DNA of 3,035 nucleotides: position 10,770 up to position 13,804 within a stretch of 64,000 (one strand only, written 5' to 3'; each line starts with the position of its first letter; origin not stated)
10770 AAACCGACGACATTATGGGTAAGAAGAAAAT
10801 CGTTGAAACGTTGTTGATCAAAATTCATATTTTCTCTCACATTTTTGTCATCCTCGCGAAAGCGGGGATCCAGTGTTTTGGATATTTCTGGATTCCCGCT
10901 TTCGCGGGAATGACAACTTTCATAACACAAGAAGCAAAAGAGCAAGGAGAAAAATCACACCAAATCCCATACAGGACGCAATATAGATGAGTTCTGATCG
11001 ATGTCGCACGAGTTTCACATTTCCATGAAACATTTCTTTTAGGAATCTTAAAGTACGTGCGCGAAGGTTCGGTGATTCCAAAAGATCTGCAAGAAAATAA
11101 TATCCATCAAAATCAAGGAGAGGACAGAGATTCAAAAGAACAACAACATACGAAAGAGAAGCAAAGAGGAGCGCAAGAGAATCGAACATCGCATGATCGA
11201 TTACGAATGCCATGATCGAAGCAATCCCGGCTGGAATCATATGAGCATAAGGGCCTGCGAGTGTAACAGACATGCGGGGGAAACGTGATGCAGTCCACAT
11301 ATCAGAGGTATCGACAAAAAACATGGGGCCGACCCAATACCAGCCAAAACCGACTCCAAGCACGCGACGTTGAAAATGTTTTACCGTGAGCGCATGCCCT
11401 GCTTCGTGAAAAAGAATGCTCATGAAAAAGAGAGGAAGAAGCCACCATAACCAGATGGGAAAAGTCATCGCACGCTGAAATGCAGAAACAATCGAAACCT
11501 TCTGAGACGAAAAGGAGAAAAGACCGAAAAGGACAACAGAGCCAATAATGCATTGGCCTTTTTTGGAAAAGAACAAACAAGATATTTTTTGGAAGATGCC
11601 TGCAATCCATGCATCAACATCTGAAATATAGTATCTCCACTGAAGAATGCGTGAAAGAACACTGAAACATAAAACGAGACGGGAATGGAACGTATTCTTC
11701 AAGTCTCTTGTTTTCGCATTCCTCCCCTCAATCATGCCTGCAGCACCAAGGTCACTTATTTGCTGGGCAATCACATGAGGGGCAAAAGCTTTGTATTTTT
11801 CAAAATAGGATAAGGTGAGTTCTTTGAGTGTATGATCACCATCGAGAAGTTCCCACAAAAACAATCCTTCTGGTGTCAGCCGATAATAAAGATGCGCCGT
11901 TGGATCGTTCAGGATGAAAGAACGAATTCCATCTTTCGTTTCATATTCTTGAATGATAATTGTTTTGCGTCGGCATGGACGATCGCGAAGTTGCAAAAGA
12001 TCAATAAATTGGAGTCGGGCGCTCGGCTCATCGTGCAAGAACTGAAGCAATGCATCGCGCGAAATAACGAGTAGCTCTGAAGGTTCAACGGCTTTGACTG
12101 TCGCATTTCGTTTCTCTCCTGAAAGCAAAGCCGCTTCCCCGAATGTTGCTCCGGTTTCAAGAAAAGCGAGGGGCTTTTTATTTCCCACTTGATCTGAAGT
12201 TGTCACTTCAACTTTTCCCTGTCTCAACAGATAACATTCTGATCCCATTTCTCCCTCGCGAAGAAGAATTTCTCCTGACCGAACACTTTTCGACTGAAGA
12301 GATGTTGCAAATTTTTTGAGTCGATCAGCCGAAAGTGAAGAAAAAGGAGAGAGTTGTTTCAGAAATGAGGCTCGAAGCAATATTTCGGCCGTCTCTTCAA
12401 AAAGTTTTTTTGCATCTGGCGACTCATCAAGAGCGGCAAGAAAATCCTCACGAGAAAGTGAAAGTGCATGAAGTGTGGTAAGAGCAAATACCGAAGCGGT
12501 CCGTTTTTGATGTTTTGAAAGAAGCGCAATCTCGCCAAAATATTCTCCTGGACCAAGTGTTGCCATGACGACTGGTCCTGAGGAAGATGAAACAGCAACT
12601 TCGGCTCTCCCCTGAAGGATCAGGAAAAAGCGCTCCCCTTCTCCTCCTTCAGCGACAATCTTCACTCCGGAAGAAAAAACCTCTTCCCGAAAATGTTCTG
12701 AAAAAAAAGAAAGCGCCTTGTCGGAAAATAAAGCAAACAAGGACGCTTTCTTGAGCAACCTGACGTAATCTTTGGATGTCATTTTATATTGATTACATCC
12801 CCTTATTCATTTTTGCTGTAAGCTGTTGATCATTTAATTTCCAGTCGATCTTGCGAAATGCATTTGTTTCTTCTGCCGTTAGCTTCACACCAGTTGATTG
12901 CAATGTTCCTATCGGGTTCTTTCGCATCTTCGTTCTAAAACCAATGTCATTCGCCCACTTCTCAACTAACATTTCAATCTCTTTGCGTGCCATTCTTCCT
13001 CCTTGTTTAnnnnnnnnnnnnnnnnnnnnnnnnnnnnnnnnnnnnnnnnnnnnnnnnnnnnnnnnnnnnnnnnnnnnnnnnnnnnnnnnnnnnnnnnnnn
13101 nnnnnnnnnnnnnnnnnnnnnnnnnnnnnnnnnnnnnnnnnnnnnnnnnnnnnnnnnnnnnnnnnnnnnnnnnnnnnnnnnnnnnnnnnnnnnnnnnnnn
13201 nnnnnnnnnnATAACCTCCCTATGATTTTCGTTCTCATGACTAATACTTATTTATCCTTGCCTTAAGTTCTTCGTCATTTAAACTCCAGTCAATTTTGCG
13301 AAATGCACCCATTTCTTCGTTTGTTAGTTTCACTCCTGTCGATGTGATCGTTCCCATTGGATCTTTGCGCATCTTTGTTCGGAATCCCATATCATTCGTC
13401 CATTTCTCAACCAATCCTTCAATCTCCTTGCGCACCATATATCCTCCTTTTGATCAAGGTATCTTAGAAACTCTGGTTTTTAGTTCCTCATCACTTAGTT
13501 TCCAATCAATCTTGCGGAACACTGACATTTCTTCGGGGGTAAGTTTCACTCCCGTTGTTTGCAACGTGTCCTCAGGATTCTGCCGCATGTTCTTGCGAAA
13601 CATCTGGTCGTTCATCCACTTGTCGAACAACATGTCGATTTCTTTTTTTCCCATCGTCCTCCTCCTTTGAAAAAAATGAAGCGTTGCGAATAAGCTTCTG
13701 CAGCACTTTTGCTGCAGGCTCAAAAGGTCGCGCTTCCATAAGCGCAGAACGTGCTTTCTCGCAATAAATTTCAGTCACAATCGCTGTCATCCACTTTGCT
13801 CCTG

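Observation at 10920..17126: Candidate novel peptide-modification (RiPP-like) operon: four tandem peptides, an M50 protease with cNMP-binding domains, an isoprenoid-synthase-like protein, a BNR propeller and a bacterial IDO homolog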

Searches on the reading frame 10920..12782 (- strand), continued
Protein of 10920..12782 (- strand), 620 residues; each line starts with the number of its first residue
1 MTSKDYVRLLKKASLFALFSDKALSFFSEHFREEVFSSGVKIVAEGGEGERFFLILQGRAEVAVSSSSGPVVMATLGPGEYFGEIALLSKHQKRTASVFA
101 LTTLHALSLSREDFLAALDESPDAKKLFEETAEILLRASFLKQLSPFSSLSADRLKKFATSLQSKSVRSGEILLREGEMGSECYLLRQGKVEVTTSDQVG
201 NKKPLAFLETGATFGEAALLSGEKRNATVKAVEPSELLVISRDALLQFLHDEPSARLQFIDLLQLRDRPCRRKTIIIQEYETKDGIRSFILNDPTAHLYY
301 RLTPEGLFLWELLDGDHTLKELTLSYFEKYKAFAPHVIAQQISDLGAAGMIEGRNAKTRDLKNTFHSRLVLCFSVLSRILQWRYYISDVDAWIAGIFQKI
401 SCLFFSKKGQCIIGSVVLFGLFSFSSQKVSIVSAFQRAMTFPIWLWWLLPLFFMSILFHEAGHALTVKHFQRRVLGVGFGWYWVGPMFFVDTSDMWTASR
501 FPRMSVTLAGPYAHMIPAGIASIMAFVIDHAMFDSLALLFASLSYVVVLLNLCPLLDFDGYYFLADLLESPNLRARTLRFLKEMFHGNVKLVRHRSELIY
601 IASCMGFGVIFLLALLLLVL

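Call 72: fold_search(model_id=the predicted structure, library=pdb)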
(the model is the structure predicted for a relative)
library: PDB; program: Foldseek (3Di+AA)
matches with E <= 10: 1428; with E <= 0.001: 732
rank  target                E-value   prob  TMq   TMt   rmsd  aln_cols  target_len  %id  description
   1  6rsx                  4.2e-19  1.00  0.21  0.46  11.6       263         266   24  Regulatory Subunit of cAMP-dependant Protein Kinase A from Euglena gracilis at 1.6 A resolution (released 2020-10-28)
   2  5kbf_A                4.2e-19  1.00  0.21  0.42  10.1       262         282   25  cAMP bound PfPKA-R (141-441) (released 2016-10-12)
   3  3shr_A                6.6e-19  1.00  0.20  0.42  17.2       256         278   26  Crystal Structure of cGMP-dependent Protein Kinase Reveals Novel Site of Interchain Communication (released 2011-09-21)
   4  4z07_C                1.3e-18  1.00  0.20  0.46  16.6       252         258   26  Co-crystal structure of the tandem CNB (CNB-A/B) domains of human PKG I beta with cGMP (released 2016-04-13)
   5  5j3u                  1.5e-18  1.00  0.21  0.47  14.9       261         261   23  Co-crystal structure of the regulatory domain of Toxoplasma gondii PKA with cAMP (released 2016-04-20)
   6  3of1                  2.7e-18  1.00  0.26  0.51   7.5       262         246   24  Crystal Structure of Bcy1, the Yeast Regulatory Subunit of PKA (released 2010-12-01)
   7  4z07_A                3.6e-18  1.00  0.21  0.47  16.7       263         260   25  Co-crystal structure of the tandem CNB (CNB-A/B) domains of human PKG I beta with cGMP (released 2016-04-13)
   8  1ne4                  7.4e-18  1.00  0.21  0.47  11.9       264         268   23  Crystal Structure of Rp-cAMP Binding R1a Subunit of cAMP-dependent Protein Kinase (released 2004-01-13)
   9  7lv3_B                1.3e-17  1.00  0.19  0.20  19.1       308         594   22  Crystal structure of human protein kinase G (PKG) R-C complex in inhibited state (released 2022-08-24)
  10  1rgs                  1.4e-17  1.00  0.21  0.47  11.9       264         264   24  REGULATORY SUBUNIT OF CAMP DEPENDENT PROTEIN KINASE (released 1996-12-07)
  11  5dzc                  1.6e-17  1.00  0.18  0.14  18.9       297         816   24  Crystal structure of the cGMP-dependent protein kinase PKG from Plasmodium Vivax - AMPPNP bound (released 2015-10-14)
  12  7lv3_A                1.9e-17  1.00  0.20  0.20  18.7       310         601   23  Crystal structure of human protein kinase G (PKG) R-C complex in inhibited state (released 2022-08-24)
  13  5dyl                  2.6e-17  1.00  0.18  0.14  18.8       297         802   24  Crystal structure of the cGMP-dependent protein kinase PKG from Plasmodium Vivax - Apo form (released 2015-11-04)
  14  5f0a                  2.6e-17  1.00  0.18  0.14  18.9       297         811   24  CRYSTAL STRUCTURE OF PVX_084705 WITH BOUND 1-tert-butyl-3-(3-chlorophenoxy)-1H-pyrazolo[3,4-d]pyrimidin-4-amine INHIBITO (released 2015-12-16)
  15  6h4g_A                2.9e-17  1.00  0.20  0.43  11.8       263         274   22  Regulatory subunit of a cAMP-independent protein kinase A from Trypanosoma brucei: E311A, T318R, V319A mutant bound to (released 2019-08-14)
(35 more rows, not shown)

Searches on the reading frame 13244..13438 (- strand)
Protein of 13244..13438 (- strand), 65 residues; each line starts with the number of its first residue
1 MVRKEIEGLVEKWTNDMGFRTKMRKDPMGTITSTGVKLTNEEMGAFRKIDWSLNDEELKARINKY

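Call 3: search_protein_families(library=pfam, proteins=[window:13244-13438:-], max_evalue=1)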
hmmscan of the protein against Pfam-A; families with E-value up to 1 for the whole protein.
seq(65 aa): 2 families
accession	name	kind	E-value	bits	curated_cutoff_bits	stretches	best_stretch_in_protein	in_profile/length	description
PF14407.11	Frankia_peptide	-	8.6e-05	23.2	48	1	9-55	5-51/63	Ribosomally synthesized peptide prototyped by Frankia Franean1_4349.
PF23568.1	ARM_LIN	-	0.21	11.3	27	1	6-54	10-58/230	E3 ubiquitin-protein ligase LIN-like, ARM repeat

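Call 4: search_protein_families(library=ncbifam, proteins=[window:13244-13438:-], max_evalue=1)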
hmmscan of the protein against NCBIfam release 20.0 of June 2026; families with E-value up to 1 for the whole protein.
seq(65 aa): 5 families
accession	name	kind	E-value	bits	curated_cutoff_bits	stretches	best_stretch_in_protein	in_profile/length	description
NF038399.1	NH_RiPP_Os17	domain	5.6e-14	52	40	1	4-62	1-62/63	Os1348 family NHLP clan protein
TIGR04509.1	mod_pep_NH_fam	subfamily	0.0059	16.6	34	1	6-46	7-50/87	NHLP-related RiPP peptide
TIGR03798.1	leader_Nif11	subfamily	0.011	15.9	32.3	1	3-60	3-64/68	Nif11-like leader peptide family RiPP precursor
TIGR04517.1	rSAM_PoyD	subfamily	0.011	14.7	325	1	6-56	4-54/446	radical SAM family RiPP maturation amino acid epimerase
TIGR03793.1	leader_NHLP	domain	0.013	15.3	50.9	1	3-40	2-40/77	NHLP leader peptide family RiPP precursor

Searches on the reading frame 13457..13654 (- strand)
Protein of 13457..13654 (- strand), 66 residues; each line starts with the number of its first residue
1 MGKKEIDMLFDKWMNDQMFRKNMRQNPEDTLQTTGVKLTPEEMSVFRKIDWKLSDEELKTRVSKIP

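Call 3: search_protein_families(library=pfam, proteins=[window:13457-13654:-], max_evalue=1)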
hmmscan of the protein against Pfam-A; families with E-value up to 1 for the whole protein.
seq(66 aa): 2 families
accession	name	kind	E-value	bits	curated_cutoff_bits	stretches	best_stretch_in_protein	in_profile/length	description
PF14407.11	Frankia_peptide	-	0.0007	20.3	48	1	16-53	12-49/63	Ribosomally synthesized peptide prototyped by Frankia Franean1_4349.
PF16619.10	SUIM_assoc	-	0.29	11.6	34.1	0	27-43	3-19/60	Unstructured region C-term to UIM in Ataxin3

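Call 4: search_protein_families(library=ncbifam, proteins=[window:13457-13654:-], max_evalue=1)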
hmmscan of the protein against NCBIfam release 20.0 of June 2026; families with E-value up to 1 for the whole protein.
seq(66 aa): 5 families
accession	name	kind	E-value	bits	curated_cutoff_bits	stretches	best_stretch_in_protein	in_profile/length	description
NF038399.1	NH_RiPP_Os17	domain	7.1e-14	51.6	40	1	5-62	2-62/63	Os1348 family NHLP clan protein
TIGR04517.1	rSAM_PoyD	subfamily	6.4e-05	22.1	325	1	6-59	4-57/446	radical SAM family RiPP maturation amino acid epimerase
TIGR03793.1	leader_NHLP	domain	0.00016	21.5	50.9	1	9-45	9-44/77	NHLP leader peptide family RiPP precursor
TIGR04509.1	mod_pep_NH_fam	subfamily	0.00031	20.7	34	1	4-41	5-45/87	NHLP-related RiPP peptide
TIGR03798.1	leader_Nif11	subfamily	0.027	14.7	32.3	1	9-59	9-63/68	Nif11-like leader peptide family RiPP precursor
